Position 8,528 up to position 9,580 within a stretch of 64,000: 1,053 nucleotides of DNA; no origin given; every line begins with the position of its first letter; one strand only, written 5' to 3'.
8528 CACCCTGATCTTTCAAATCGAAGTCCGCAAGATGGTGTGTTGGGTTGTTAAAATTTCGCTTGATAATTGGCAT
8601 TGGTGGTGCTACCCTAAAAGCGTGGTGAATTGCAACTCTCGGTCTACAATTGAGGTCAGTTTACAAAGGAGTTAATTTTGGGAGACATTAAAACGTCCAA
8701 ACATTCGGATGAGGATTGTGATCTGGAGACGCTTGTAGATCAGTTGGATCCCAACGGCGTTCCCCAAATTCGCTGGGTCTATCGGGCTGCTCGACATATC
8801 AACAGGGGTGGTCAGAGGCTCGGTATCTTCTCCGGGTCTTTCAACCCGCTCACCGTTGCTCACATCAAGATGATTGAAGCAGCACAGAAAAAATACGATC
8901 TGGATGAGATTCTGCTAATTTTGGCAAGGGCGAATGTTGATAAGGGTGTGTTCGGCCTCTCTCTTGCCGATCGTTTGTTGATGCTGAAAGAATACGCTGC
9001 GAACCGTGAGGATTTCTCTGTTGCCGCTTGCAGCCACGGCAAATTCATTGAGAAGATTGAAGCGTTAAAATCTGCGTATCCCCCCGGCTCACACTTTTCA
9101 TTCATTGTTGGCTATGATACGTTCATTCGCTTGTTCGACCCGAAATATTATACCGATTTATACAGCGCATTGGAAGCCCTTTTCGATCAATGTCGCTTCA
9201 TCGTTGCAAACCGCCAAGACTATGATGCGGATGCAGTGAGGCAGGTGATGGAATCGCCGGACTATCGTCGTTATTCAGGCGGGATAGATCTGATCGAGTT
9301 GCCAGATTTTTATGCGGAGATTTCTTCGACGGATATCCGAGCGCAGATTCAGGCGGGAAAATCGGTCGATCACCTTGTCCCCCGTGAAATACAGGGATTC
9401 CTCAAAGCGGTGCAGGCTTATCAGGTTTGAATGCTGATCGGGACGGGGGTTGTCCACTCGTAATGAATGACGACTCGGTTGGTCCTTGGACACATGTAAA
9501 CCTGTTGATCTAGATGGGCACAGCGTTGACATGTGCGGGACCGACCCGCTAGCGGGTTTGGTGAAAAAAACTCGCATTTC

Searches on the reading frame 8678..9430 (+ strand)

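Call 51: search_protein_families(library=pfam, proteins=[window:8678-9430:+], max_evalue=0.00001)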
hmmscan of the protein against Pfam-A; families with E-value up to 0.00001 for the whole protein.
window:8678-9430:+ (250 aa): 1 family
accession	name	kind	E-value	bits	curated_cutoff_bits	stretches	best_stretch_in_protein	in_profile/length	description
PF01467.32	CTP_transf_like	-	7.7e-12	46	21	1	50-222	1-132/133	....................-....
